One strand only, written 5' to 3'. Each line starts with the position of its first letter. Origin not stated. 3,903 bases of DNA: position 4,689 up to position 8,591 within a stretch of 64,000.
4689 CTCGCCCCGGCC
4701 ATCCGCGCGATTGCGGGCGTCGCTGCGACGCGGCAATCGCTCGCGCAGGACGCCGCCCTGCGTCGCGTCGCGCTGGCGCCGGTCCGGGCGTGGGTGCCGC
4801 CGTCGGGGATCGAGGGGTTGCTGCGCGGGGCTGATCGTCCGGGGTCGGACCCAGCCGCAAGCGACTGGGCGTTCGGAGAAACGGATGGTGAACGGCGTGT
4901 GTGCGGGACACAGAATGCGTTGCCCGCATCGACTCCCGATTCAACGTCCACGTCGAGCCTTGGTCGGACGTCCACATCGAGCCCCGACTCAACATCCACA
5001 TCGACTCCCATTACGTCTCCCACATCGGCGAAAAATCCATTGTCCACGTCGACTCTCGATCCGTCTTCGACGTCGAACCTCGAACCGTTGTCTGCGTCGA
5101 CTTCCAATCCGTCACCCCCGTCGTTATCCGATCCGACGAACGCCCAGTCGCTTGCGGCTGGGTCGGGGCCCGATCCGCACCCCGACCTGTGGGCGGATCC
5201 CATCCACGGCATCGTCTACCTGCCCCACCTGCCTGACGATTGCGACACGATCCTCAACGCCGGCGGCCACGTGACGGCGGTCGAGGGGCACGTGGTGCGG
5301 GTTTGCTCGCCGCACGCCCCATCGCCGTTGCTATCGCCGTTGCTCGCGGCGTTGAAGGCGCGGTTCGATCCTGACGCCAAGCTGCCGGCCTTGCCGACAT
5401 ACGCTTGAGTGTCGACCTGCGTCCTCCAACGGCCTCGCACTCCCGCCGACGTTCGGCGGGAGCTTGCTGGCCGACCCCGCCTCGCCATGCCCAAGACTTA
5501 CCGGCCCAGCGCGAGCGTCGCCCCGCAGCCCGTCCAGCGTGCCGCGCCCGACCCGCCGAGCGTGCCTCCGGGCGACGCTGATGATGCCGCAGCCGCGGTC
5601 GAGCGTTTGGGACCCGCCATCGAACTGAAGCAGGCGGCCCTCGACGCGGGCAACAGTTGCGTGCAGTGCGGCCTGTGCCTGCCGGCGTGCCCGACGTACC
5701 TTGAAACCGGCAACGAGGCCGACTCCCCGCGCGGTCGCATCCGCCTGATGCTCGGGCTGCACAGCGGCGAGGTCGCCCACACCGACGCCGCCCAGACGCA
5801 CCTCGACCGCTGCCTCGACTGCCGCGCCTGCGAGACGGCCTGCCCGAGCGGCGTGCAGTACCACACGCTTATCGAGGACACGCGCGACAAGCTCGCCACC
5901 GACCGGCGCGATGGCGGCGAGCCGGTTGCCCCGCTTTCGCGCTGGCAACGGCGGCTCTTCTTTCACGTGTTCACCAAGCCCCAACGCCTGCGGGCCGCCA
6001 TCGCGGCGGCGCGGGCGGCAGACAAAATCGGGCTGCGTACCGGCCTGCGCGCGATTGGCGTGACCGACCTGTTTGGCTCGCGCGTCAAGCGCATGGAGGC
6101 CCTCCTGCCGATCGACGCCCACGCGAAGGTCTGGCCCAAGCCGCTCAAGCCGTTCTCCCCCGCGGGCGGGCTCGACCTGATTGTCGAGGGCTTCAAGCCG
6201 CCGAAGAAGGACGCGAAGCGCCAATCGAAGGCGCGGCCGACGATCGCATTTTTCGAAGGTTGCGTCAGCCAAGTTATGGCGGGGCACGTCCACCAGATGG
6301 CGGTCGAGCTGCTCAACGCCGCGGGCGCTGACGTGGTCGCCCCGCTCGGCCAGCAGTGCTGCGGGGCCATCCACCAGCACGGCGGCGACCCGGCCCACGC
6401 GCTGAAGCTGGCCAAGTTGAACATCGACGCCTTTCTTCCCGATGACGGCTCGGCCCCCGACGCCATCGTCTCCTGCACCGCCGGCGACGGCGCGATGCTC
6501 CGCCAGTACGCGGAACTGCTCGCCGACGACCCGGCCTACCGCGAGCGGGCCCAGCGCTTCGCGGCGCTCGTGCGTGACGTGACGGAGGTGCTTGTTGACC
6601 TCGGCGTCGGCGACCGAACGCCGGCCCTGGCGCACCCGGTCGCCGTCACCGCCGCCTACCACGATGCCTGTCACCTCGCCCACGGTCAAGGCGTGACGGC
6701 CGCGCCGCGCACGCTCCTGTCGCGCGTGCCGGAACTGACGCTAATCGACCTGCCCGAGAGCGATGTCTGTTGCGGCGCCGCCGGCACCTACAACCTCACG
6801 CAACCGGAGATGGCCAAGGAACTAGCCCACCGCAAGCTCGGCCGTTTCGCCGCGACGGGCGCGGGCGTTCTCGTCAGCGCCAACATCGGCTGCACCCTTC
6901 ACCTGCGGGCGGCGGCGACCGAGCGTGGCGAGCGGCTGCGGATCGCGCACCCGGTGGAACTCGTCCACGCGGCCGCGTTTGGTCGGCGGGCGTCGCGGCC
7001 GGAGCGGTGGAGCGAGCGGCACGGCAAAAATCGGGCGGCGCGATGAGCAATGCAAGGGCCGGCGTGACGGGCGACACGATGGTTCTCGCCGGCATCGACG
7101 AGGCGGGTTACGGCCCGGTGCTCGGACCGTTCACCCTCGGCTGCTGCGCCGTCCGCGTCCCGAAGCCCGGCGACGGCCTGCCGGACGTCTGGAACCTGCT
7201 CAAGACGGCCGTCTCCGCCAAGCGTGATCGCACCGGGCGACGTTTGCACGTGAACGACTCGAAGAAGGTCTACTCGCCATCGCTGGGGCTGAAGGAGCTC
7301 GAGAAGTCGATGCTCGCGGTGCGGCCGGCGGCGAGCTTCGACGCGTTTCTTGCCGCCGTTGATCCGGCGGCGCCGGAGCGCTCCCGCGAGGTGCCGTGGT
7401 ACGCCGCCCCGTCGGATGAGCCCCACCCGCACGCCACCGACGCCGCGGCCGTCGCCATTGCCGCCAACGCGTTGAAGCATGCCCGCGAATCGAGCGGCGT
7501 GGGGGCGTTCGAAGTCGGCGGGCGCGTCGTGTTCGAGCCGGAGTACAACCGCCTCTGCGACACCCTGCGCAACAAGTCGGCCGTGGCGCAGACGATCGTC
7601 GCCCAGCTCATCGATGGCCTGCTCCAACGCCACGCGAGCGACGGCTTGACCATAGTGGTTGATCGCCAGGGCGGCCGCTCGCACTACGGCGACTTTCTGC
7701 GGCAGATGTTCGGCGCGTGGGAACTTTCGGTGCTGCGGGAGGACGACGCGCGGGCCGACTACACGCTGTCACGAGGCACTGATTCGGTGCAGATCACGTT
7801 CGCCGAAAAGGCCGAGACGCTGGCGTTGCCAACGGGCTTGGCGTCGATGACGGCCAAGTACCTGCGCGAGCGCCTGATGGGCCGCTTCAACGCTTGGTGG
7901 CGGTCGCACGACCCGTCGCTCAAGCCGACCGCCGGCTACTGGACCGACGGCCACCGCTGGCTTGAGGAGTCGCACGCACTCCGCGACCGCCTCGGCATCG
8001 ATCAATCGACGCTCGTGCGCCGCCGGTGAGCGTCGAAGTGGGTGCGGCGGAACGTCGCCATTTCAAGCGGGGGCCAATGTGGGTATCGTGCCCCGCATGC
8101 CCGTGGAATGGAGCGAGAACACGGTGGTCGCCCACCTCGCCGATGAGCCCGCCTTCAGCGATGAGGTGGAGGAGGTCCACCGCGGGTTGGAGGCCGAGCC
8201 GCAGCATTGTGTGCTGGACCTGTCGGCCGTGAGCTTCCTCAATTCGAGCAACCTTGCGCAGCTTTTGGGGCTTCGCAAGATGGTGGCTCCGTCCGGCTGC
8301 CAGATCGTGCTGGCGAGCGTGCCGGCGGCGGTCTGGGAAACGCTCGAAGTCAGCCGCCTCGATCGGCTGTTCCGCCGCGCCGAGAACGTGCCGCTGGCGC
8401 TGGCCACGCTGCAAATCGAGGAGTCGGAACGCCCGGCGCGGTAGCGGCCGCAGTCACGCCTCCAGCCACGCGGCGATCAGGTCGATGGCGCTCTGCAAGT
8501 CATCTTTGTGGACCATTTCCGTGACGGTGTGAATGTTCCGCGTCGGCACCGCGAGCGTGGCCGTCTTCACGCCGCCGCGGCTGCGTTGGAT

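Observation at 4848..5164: IR-flanked, tandem-repeat-filled, lower-GC ~317-bp insertion kept in-frame inside a glcE-like gene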

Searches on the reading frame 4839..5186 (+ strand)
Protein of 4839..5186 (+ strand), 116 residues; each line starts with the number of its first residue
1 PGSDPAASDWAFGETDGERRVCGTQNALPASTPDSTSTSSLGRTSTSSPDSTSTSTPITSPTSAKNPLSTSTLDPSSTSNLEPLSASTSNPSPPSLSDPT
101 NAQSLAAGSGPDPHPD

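Call 26: search_protein_families(library=pfam, proteins=[window:4848-5174:+, window:4849-5163:+], max_evalue=10)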
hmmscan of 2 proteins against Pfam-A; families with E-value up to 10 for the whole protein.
seq(109 aa): 0 families

seq(105 aa): 0 families

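Call 42: search_protein_representatives(protein=window:4839-5186:+)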
Query: 116 residues. Proteins with E-value up to 0.001 (for the whole library): 1; up to 1e-10: 1; up to 1e-30: 1. The best 1 are listed.
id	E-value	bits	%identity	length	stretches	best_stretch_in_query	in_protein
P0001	7.7e-59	213.1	100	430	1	1-116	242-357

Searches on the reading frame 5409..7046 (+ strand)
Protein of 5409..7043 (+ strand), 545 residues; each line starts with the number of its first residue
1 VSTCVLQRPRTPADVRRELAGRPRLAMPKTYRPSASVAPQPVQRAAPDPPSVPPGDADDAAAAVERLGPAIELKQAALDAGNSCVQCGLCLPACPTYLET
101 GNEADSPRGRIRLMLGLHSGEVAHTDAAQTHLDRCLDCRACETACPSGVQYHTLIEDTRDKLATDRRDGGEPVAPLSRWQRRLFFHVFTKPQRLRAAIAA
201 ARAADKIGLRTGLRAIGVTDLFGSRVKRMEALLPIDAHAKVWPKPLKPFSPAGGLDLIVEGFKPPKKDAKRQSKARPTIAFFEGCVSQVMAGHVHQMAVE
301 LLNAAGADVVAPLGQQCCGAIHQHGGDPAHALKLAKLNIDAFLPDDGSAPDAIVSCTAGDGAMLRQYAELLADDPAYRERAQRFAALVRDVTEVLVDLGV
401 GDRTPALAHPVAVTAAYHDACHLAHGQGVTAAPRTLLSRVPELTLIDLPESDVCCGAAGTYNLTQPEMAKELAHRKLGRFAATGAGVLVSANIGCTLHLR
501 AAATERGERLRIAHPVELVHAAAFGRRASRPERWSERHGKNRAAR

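Call 9: search_protein_families(library=pfam, proteins=[window:5409-7043:+], max_evalue=0.01)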
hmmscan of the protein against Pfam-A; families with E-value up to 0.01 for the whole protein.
window:5409-7043:+ (545 aa): 15 families
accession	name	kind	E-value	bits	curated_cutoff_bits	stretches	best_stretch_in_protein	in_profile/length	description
PF02754.22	CCG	-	2.2e-28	98.6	20.6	2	416-500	2-85/85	Cysteine-rich domain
PF13183.11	Fer4_8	-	1.8e-13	51.3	27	1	82-149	3-68/68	4Fe-4S dicluster domain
PF13534.11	Fer4_17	-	2.9e-12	47.4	22.2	1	83-149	1-60/61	4Fe-4S dicluster domain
PF12838.12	Fer4_7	-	9.3e-11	42.5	27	1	83-149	1-52/52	4Fe-4S dicluster domain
PF12837.12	Fer4_6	-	3.7e-07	30.2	25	1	133-149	7-23/24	4Fe-4S binding domain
PF00037.32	Fer4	-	4.5e-07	29.8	21.1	1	132-149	5-22/24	4Fe-4S binding domain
PF13187.11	Fer4_9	-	8e-07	29.4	27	1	84-148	2-50/52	4Fe-4S dicluster domain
PF12797.12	Fer4_2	-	1.3e-06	28.5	24.5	1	132-147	7-22/22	4Fe-4S binding domain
PF13484.11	Fer4_16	-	6.1e-06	27.4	30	1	84-147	2-65/66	4Fe-4S double cluster binding domain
PF13237.11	Fer4_10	-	9.7e-06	25.9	25.5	2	82-146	7-53/53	4Fe-4S dicluster domain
PF12800.12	Fer4_4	-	1.2e-05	25.7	24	0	133-148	2-17/17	4Fe-4S binding domain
PF14697.11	Fer4_21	-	9.7e-05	22.9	35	0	129-152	2-26/59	4Fe-4S dicluster domain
PF14691.11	Fer4_20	-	0.0045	17.2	25.8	0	124-160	13-51/113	Dihydroprymidine dehydrogenase domain II, 4Fe-4S cluster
PF25160.1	LdpA_Fe-S-bd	-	0.0065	16.7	27.6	0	81-96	25-40/49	LdpA Fe-S cluster-binding domain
PF12798.12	Fer4_3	-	0.0074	17.5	27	0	135-148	1-14/15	4Fe-4S binding domain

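Call 10: search_protein_families(library=ncbifam, proteins=[window:5409-7043:+], max_evalue=0.01)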
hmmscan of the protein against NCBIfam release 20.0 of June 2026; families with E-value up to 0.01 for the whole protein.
window:5409-7043:+ (545 aa): 34 families (the best 25 are shown)
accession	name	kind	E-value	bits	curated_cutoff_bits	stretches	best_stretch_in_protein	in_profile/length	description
NF008434.0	PRK11274.1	equivalog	5.8e-86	289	333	2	267-521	159-405/409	glycolate oxidase subunit GlcF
NF045670.1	quin_L_LdhH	equivalog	3e-60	204.3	800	2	268-519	458-705/706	L-lactate dehydrogenase (quinone) large subunit LdhH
NF004898.0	PRK06259.1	equivalog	1.3e-43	149.4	385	2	267-505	252-469/488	fumarate reductase (CoM/CoB) subunit TfrB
NF008369.0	PRK11168.1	equivalog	4.8e-37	127.8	278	1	82-522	11-398/401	anaerobic glycerol-3-phosphate dehydrogenase subunit C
TIGR03379.1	glycerol3P_GlpC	equivalog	9.1e-23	80.6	279.9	2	266-495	151-373/397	anaerobic glycerol-3-phosphate dehydrogenase subunit GlpC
NF045663.1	diclust_near_Sec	equivalog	5.6e-11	41.3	530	2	273-483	416-606/759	pyridine nucleotide-disulfide oxidoreductase/dicluster-binding protein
NF045724.1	ferredox_TmcB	equivalog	5.6e-07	28.5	735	1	82-157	41-123/430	electron transfer complex ferredoxin TmcB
NF045796.1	DsrK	equivalog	4.2e-06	25.7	400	0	414-463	323-376/453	sulfate reduction electron transfer complex DsrMKJOP subunit DsrK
NF045711.1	sulf_resp_HmcF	equivalog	1e-05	24.6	750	0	82-156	60-141/457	sulfate respiration complex iron-sulfur protein HmcF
TIGR00273.1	TIGR00273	equivalog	1.1e-05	24.6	444.8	1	83-167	294-377/432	LutB/LldF family L-lactate oxidation iron-sulfur protein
NF045480.1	FdxA_Actino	equivalog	5.6e-05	23.4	125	0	130-152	35-57/107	ferredoxin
NF058577.1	FdxA_fam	equivalog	9e-05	22.6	65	0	131-148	34-51/52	4Fe-4S ferredoxin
NF038196.1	ferrodoxin_EFR1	subfamily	0.00011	22.4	75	0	72-96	174-198/242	EFR1 family ferrodoxin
NF041890.1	hdrC_Methbact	equivalog_domain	0.00019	21.1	270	1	80-149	27-88/192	ferredoxin:CoB-CoM heterodisulfide reductase subunit HdrC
TIGR03288.1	CoB_CoM_SS_B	equivalog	0.00027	20.3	345.15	1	280-520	3-258/290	CoB--CoM heterodisulfide reductase subunit B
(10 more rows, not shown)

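Call 71: find_encoding_contigs(protein=window:5487-7046:+, flank=6000, max_places=6)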
Protein window:5487-7046:+ (519 aa): no gene with exactly this product is on record in the collection.

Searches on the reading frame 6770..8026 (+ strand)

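Call 58: search_protein_families(library=pfam, proteins=[window:6770-8026:+], max_evalue=0.00001)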
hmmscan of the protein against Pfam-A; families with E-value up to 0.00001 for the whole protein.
window:6770-8026:+ (419 aa): 1 family
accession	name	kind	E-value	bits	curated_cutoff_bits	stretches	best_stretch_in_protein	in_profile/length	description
PF01351.25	RNase_HII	-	8.5e-09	36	25.8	0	107-129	1-23/199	Ribonuclease HII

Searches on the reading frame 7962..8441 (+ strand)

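Call 53: search_protein_families(library=pfam, proteins=[window:7962-8441:+], max_evalue=0.00001)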
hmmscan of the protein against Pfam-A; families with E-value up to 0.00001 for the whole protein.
window:7962-8441:+ (160 aa): 2 families
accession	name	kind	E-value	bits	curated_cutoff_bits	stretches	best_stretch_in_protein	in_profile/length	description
PF01740.26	STAS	-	2.1e-11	44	22.6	1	70-142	29-102/106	STAS domain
PF13466.11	STAS_2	-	2e-09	37.9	29.2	1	71-134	14-80/80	STAS domain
